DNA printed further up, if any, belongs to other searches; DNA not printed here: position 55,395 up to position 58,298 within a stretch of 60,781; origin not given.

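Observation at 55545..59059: AraC/MarA-type DNA-binding domain fused in frame to a complete glycyl radical enzyme, followed by its own activase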

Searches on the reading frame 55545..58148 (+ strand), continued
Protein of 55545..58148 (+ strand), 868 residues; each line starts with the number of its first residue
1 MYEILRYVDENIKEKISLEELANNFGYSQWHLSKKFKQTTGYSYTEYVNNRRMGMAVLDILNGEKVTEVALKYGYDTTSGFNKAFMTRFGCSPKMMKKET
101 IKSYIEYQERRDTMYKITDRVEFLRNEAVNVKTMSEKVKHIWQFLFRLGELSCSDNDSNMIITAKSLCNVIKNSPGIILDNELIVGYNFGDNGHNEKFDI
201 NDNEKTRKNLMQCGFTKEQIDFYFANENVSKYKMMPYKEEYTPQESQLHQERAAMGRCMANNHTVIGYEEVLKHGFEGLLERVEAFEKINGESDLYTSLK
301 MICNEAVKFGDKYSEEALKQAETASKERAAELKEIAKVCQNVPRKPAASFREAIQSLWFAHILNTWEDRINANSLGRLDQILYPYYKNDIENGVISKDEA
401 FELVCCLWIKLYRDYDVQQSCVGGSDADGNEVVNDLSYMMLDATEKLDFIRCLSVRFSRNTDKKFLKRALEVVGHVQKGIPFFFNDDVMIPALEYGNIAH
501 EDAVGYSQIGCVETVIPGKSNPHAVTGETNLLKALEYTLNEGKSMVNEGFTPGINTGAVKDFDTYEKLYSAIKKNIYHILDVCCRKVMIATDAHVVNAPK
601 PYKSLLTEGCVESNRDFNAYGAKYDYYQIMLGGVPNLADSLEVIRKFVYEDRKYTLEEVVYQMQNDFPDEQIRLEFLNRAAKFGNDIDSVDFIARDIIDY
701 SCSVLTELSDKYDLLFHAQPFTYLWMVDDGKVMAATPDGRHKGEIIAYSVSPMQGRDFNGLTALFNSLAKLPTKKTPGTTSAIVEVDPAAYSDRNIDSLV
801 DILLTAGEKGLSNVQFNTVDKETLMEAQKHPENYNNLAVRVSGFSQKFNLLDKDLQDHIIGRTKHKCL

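Call 18: search_solved_structures(query=window:55545-58148:+, max_evalue=0.00001, show_alignments=1)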
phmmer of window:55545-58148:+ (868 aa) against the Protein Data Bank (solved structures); distinct sequences matched with E-value up to 0.00001: 44.
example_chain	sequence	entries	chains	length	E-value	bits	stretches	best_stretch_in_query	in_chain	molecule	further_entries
1r8w_A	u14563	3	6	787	1.5e-92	314.4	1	118-865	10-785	glycerol dehydratase | B12-independent glycerol dehydratase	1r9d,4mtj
8id1_A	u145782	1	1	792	2.7e-91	310.2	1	262-865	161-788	Formate C-acetyltransferase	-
9f3w_A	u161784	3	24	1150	1.2e-90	308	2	302-863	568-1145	Choline trimethylamine-lyase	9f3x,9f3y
6vxc_A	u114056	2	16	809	2.8e-88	300.2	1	262-865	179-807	Trans-4-hydroxy-L-proline dehydratase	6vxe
5i2a_A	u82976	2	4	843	1.1e-86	294.9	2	262-663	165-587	Diol-dehydratase | Diol dehydratase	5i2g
5faw_A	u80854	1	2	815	8.5e-84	285.4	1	321-864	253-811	Choline trimethylamine-lyase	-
9rco_A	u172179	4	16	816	2.8e-83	283.7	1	262-865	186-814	Glycyl radical protein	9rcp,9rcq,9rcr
9ht9_A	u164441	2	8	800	2.8e-83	283.7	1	321-864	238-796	Choline trimethylamine-lyase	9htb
9r0v_A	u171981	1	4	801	2.8e-83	283.7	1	321-864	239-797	Choline trimethylamine-lyase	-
5fay_A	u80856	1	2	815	3e-83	283.6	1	321-864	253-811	Choline trimethylamine-lyase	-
6vue_A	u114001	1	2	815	3e-83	283.6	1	321-864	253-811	Choline trimethylamine-lyase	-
5fau_A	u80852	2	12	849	3.4e-83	283.4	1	321-864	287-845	Choline trimethylamine-lyase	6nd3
5fav_A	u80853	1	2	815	7.9e-83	282.2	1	321-864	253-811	Choline trimethylamine-lyase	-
5kdp_A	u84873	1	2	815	2e-82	280.9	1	321-864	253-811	Choline trimethylamine-lyase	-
2f3o_A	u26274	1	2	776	2.2e-81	277.4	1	157-863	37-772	pyruvate formate-lyase 2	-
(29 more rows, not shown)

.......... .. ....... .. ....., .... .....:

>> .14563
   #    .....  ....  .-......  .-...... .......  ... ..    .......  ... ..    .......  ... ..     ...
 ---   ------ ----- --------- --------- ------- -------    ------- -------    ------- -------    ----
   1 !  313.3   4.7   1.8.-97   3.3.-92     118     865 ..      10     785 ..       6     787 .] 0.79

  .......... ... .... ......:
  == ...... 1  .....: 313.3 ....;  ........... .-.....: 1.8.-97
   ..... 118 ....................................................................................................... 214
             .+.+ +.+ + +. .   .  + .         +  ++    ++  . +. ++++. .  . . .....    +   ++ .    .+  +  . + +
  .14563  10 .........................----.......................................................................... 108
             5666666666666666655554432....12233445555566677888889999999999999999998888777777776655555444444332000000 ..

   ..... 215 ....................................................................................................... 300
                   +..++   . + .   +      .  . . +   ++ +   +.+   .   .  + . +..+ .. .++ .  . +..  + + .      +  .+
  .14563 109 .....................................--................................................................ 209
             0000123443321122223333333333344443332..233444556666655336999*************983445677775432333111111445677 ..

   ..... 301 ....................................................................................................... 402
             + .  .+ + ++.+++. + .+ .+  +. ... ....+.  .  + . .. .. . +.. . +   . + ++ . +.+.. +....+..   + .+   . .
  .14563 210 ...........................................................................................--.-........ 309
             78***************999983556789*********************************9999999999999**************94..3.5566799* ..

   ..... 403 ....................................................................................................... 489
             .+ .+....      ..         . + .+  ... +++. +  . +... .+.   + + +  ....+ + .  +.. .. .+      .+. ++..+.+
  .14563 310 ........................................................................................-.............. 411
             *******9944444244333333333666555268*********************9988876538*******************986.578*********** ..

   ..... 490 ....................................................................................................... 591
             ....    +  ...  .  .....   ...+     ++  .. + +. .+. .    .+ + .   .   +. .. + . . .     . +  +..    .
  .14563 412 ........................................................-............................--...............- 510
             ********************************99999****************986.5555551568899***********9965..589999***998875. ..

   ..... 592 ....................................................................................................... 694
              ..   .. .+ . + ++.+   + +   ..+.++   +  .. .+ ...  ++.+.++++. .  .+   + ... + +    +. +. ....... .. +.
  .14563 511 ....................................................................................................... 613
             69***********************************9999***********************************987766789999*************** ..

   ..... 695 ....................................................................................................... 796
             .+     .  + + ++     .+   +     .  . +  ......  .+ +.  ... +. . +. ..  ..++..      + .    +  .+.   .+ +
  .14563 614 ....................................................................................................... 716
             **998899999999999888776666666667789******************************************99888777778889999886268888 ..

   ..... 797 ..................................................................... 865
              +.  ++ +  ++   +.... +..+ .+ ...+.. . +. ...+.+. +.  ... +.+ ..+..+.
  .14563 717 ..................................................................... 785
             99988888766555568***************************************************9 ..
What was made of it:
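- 55884..58151 (+): Glycyl radical enzyme (PFL2, eliminating type). It begins at the invariant boundary ATG, the predicted internal start of a 752-aa HTH-free isoform. Key codons: His263 at 56331-56333, Cys511 at 57075-57077, Glu513 at 57081-57083, Gly843 at 58071-58073. The region aligns full-length to glycerol dehydratase 1r8w (E 1e-92, call 18).
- On Glycyl radical enzymes, PFL2/eliminating (dehydratase-lyase) clade: The loop aligns with GDH IGCVEP (call 18).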

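Call 33: find_encoding_contigs(protein=P0002, flank=10000, max_places=2)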
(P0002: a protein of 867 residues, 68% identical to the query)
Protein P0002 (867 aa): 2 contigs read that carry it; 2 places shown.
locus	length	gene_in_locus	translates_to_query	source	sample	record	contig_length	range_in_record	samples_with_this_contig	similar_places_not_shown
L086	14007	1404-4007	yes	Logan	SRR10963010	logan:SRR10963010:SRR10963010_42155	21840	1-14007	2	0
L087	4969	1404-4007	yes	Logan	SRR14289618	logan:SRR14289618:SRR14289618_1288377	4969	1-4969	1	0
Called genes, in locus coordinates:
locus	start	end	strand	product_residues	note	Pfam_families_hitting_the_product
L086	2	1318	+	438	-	?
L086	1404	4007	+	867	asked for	PF00165:HTH_AraC (weak), PF12833:HTH_18, PF02901:PFL-like, PF01228:Gly_radical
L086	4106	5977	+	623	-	-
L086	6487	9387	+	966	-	PF00395:SLH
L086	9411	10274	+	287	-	PF01261:AP_endonuc_2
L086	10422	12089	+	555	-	PF02018:CBM_4_9 (faint)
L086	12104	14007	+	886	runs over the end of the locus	PF02018:CBM_4_9 (weak), PF00395:SLH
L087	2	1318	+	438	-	?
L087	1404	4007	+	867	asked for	PF00165:HTH_AraC (weak), PF12833:HTH_18, PF02901:PFL-like, PF01228:Gly_radical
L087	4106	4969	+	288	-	?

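Call 37: search_protein_families(library=pfam, proteins=[L042:6520-7995:+, L049:1513-3207:+, L050:3284-4789:+, L027:6669-7826:+, L076:3581-5083:+, L086:4106-5974:+, L072:6943-7884:+, L072:4704-6842:+], max_evalue=0.01)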
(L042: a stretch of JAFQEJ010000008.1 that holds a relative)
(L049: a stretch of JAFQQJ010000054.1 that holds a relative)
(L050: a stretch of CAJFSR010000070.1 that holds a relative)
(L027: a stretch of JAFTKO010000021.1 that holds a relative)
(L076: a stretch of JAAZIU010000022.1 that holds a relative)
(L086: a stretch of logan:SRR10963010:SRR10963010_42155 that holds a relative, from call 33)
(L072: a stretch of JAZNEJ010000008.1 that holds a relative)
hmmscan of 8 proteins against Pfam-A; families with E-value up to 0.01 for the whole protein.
L042:6520-7995:+ (492 aa): 0 families

L049:1513-3207:+ (565 aa): 1 family
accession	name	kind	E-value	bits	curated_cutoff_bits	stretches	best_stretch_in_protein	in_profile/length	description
PF11181.13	YflT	-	0.0035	18.2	26.2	1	431-515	8-96/99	Heat induced stress protein YflT domain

L050:3284-4789:+ (502 aa): 0 families

L027:6669-7826:+ (386 aa): 4 families
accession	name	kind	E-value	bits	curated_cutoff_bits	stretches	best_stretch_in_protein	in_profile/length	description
PF05580.18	Peptidase_S55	-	5.5e-76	255.7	25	1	175-378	2-210/210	SpoIVB peptidase S55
PF17820.7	PDZ_6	-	1.3e-05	25.3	27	1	112-148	10-46/54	PDZ domain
PF13180.12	PDZ_2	-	3.7e-05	24.4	27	1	111-165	23-78/80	PDZ domain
PF00595.29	PDZ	-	4.8e-05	24.1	23.2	1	112-145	36-70/81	PDZ domain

L076:3581-5083:+ (501 aa): 2 families
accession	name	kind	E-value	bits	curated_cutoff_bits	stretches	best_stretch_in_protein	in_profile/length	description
PF00295.23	Glyco_hydro_28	-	4.6e-08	33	22.9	1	170-292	53-170/324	Glycosyl hydrolases family 28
PF13229.12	Beta_helix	-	0.0011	19.1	25.9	1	213-337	22-142/158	Right handed beta helix region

L086:4106-5974:+ (623 aa): 0 families

L072:6943-7884:+ (314 aa): 1 family
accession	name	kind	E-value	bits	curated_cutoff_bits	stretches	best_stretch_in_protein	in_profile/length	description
PF03547.23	Mem_trans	-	2e-35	122.5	25.7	2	8-162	2-158/343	Membrane transport protein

L072:4704-6842:+ (713 aa): 1 family
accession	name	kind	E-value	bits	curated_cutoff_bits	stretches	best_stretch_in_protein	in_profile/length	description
PF22820.2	TcaA_3rd_4th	-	0.0083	16.5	27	0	521-556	32-65/73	TcaA protein 3rd/4th domain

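Call 44: predict_structure(alignment_id=A1)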
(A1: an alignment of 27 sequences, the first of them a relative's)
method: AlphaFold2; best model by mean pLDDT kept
length: 868 residues; sequences in the alignment: 27
mean_pLDDT: 83.2   pTM: 0.79
mean pLDDT of the five models: 83.2, 81.8, 80.8, 80.4, 77.3
residues with pLDDT >= 90: 335; 70-90: 387; 50-70: 120; < 50: 26
segments of 3 or more residues with pLDDT < 50: 192-196, 752-759, 841-847
pLDDT, mean of each block of 10 residues (from residue 1): 87 84 91 87 85 86 87 84 83 83 76 84 88 82 91 93 96 91 83 54 88 90 90 80 89 85 76 97 97 97 97 96 94 97 97 96 84 74 96 95 92 66 87 92 84 83 89 73 81 83 80 76 79 94 91 92 95 97 92 89 93 92 86 86 94 94 93 86 70 86 93 84 63 88 72 47 51 58 70 79 78 73 64 55 48 57 53
secondary structure, 60 per line:
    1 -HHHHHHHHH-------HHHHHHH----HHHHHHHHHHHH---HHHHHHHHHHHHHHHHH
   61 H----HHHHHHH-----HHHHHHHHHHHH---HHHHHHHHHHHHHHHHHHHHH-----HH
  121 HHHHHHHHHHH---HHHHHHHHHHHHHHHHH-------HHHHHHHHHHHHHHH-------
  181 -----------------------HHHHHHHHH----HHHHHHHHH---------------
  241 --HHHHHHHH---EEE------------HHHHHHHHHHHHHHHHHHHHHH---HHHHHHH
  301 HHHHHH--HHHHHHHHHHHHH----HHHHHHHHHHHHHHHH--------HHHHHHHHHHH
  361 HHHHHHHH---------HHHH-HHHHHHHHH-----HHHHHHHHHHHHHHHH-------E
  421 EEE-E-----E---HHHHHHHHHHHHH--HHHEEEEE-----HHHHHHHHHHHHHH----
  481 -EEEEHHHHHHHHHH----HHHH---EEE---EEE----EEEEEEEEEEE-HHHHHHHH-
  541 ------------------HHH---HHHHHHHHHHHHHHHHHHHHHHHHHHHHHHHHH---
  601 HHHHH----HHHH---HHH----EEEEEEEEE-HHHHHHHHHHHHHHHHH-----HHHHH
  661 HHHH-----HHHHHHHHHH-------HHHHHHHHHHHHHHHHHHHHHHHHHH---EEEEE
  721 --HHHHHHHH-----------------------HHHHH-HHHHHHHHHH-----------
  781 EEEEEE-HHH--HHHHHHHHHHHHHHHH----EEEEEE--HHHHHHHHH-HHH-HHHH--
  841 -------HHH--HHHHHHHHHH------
elements in order (helices of 4 or more, strands of 3 or more residues): H2-10 H18-24 H29-40 H44-61 H66-72 H78-89 H93-113 H119-131 H135-151 H159-173 H204-212 H217-225 H243-250 E254-256 H269-290 H294-306 H309-321 H326-341 H350-368 H378-381 H383-391 H397-412 E420-423 H435-447 E453-457 H463-476 E482-485 H486-495 H500-503 E507-509 E513-515 E520-530 H532-539 H565-597 H601-605 H610-613 E624-632 H634-650 H656-664 H670-679 H687-712 E716-720 H723-730 H754-758 H760-769 E781-786 H793-808 E813-818 H821-829 H835-838 H853-862
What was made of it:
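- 55545..55844 (+): MarA/Rob-type two-HTH DNA-binding domain (residues 1-100) of the fusion protein. AF2 predicts seven helices with pLDDT 83-91 (call 44).
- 55845..55883 (+): Linker (residues 101-113), the C-terminal part of a predicted long helix spanning residues 93-113. It contains the internal Shine-Dalgarno sequence AGAAAGG at 55868-55874. AF2 secondary structure (call 44).
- On Glycyl radical enzymes, PFL2/eliminating (dehydratase-lyase) clade: AF2 model with pLDDT 83 and pTM 0.79 (call 44).
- On AraC/XylS family, MarA/SoxS/Rob-type DNA-binding domain: AF2 predicts seven helices (call 44).
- Only one polypeptide links the Gly843 domain to the HTH through a predicted continuous helix, residues 93-113 running into 119-131 (call 44).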

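Call 47: fold_search(model_id=the predicted structure, library=pdb)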
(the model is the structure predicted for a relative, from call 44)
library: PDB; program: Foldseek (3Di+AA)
matches with E <= 10: 304; with E <= 0.001: 82
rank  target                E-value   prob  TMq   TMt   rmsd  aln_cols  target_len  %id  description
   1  1r8w_A                3.4e-41  1.00  0.67  0.74   6.4       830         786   26  Native structure of the B12-independent glycerol dehydratase from clostridium butyricum (released 2004-06-01)
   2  9rcp_B                4.8e-41  1.00  0.68  0.74   6.6       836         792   26  1,2-propanediol dehydratase with 0.1 % 1,3-propanediol additive (released 2025-06-11)
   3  9rco_A                1.8e-40  1.00  0.68  0.73   6.7       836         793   27  1,2-propanediol dehydratase with 0.1 % glycerol additive (released 2025-06-11)
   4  5i2g_B                2.4e-40  1.00  0.67  0.73   6.0       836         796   26  1,2-propanediol Dehydration in Roseburia inulinivorans; Structural Basis for Substrate and Enantiomer Selectivity (released 2016-06-01)
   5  5i2g_A                2.5e-40  1.00  0.68  0.73   6.7       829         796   26  1,2-propanediol Dehydration in Roseburia inulinivorans; Structural Basis for Substrate and Enantiomer Selectivity (released 2016-06-01)
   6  9r0v_C                4.0e-40  1.00  0.66  0.71   6.7       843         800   25  CutC IN COMPLEX WITH Inhibitor (released 2026-02-11)
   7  9ht9_A                4.6e-40  1.00  0.67  0.72   7.0       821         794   26  CutC in complex with inhibitor1 (released 2026-01-14)
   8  9rcp_C                4.8e-40  1.00  0.68  0.73   6.6       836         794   27  1,2-propanediol dehydratase with 0.1 % 1,3-propanediol additive (released 2025-06-11)
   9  9rcq_A                9.2e-40  1.00  0.69  0.73   6.5       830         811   26  1,2-propanediol dehydratase with no ligand additives (released 2025-06-11)
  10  9r0v_A                1.6e-39  1.00  0.66  0.71   6.8       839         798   25  CutC IN COMPLEX WITH Inhibitor (released 2026-02-11)
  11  6vxc_A                2.3e-39  1.00  0.69  0.75   6.5       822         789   27  Crystal structure of hydroxyproline dehydratase (HypD) from Clostridioides difficile (released 2020-04-08)
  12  5i2a_B                2.4e-39  1.00  0.68  0.70   7.0       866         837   26  1,2-propanediol Dehydration in Roseburia inulinivorans; Structural Basis for Substrate and Enantiomer Selectivity (released 2016-06-01)
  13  6nd3_D                2.4e-39  1.00  0.68  0.74   6.5       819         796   26  wild-type choline TMA lyase in complex with betaine aldehyde (released 2019-01-16)
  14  5kdp_A                2.7e-39  1.00  0.67  0.71   6.8       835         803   25  E491A mutant of choline TMA-lyase (released 2016-09-28)
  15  5a0u_A                2.8e-39  1.00  0.66  0.71   7.2       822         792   26  Structure of CutC choline lyase choline bound form from Klebsiella pneumoniae. (released 2015-07-29)
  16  5fau_A                2.9e-39  1.00  0.66  0.71   6.8       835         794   25  wild-type choline TMA lyase in complex with choline (released 2016-09-28)
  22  5fau_B                1.4e-38  1.00  0.67  0.72   6.8       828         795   26  wild-type choline TMA lyase in complex with choline (released 2016-09-28)
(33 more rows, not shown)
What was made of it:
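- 55884..58151 (+): Foldseek gives TM-scores of 0.67-0.75 to GDH, PD, CutC and HypD (call 47).
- On Glycyl radical enzymes, PFL2/eliminating (dehydratase-lyase) clade: Foldseek probability 1.00 and TM-scores of 0.67-0.75 to 1r8w, 5i2g, 6vxc and 5fau (call 47).
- The fold matches known GREs (calls 44, 47).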
